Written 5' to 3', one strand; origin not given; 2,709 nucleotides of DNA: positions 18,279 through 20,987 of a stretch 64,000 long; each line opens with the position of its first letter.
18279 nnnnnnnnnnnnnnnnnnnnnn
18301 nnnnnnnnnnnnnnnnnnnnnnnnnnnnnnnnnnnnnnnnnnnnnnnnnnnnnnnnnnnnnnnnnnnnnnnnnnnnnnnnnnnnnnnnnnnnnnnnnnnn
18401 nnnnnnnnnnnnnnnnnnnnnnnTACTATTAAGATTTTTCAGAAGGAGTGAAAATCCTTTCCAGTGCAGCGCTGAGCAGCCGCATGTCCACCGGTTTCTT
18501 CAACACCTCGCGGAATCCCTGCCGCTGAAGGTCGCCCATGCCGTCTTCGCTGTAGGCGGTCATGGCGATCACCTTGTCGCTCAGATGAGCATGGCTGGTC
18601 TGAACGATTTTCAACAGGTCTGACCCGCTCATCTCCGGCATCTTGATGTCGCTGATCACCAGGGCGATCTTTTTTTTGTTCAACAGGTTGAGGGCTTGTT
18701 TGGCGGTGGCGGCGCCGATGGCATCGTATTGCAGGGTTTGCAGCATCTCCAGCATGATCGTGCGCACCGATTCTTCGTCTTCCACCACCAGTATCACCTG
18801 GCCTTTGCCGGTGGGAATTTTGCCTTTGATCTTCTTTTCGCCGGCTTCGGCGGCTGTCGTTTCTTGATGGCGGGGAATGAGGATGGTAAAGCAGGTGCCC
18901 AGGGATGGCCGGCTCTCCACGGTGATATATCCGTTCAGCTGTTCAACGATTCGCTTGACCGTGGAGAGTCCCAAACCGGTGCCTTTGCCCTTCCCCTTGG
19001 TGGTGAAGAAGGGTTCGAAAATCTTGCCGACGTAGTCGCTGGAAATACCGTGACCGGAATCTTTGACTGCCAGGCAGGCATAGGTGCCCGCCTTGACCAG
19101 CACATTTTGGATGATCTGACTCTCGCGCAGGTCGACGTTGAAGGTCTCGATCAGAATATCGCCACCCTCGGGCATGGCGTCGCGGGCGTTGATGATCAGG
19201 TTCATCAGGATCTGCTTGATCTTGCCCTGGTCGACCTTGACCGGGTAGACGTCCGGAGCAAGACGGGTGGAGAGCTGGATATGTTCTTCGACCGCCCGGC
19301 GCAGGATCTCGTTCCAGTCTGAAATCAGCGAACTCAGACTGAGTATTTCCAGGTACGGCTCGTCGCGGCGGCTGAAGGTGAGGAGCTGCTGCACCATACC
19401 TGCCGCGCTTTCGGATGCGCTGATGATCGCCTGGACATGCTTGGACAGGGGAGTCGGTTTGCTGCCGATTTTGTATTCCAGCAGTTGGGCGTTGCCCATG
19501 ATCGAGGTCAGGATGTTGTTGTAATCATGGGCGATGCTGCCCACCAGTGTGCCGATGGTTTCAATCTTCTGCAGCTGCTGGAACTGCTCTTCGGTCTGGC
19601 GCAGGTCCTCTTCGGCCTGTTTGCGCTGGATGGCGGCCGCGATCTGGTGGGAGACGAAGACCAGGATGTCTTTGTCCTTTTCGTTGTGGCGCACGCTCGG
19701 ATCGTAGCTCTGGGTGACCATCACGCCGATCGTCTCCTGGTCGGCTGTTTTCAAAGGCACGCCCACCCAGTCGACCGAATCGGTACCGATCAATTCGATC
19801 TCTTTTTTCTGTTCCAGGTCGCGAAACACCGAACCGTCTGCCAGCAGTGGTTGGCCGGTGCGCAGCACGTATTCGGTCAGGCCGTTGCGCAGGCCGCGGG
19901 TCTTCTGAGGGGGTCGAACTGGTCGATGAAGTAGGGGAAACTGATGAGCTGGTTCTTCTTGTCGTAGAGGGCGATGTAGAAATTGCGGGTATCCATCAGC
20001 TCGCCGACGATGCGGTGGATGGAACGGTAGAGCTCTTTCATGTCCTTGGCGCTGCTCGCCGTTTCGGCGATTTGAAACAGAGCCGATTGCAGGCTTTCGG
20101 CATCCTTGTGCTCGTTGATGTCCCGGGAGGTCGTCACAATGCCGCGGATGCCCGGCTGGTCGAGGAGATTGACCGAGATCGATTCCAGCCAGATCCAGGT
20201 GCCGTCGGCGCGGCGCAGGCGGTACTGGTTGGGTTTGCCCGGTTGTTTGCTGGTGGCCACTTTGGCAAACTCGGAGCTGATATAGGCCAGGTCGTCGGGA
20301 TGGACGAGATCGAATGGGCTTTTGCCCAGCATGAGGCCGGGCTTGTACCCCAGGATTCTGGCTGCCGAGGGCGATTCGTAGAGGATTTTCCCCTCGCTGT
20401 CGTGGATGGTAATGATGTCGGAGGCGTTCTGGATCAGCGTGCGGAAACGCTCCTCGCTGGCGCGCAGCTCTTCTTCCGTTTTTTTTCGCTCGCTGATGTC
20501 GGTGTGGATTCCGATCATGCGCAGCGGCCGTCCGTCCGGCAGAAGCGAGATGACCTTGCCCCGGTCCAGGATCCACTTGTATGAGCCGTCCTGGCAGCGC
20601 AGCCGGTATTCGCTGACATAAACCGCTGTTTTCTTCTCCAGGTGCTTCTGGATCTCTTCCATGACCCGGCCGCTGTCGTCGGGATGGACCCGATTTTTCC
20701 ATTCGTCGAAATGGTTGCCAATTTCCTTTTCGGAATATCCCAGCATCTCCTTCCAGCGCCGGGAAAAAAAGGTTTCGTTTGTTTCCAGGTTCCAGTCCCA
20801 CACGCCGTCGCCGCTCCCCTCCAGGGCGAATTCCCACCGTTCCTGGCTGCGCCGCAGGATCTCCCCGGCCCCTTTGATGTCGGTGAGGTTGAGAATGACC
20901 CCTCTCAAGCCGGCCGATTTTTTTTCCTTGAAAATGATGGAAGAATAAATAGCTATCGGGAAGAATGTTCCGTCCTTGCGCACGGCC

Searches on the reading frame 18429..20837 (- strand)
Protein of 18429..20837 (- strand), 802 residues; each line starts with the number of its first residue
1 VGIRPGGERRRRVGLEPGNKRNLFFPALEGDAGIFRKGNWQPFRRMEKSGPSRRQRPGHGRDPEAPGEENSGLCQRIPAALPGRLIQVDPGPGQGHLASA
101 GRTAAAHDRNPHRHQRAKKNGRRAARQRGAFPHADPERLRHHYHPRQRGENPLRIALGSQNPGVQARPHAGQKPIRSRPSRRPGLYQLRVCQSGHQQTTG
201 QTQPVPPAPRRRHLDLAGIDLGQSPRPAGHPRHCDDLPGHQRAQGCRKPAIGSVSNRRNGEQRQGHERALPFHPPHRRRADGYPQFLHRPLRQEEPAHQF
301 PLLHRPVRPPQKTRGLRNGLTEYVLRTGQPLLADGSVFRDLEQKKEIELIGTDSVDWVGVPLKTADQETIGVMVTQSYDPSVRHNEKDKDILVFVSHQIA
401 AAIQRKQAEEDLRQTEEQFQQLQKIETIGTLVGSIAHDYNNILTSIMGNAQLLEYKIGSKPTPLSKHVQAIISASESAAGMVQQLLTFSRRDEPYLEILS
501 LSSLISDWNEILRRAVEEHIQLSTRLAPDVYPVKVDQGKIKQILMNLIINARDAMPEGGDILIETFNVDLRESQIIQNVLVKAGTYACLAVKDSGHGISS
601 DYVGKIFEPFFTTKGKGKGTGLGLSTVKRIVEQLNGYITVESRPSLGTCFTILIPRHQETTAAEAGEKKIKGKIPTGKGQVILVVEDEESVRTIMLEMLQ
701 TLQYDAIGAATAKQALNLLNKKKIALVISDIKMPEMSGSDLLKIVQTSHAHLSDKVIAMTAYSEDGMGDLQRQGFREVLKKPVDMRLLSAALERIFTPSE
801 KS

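Call 50: search_protein_families(library=pfam, proteins=[window:18429-20837:-], max_evalue=0.000001)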
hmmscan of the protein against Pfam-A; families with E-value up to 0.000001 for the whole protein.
window:18429-20837:- (802 aa): 5 families
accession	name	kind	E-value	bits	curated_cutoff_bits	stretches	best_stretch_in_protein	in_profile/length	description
PF02518.31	HATPase_c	-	8.2e-23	81.4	26.4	1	536-656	2-109/111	Histidine kinase-, DNA gyrase B-, and HSP90-like ATPase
PF00072.30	Response_reg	-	1.4e-17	64.3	30.2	1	682-792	1-110/111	Response regulator receiver domain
PF00512.31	HisKA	-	1.4e-09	38.3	26.9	1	429-493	3-65/66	His Kinase A (phospho-acceptor) domain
PF13185.12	GAF_2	-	3.3e-07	31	28.6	0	315-404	51-136/136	GAF domain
PF01590.32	GAF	-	6.7e-07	30.3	22.4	0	299-403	40-133/133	GAF domain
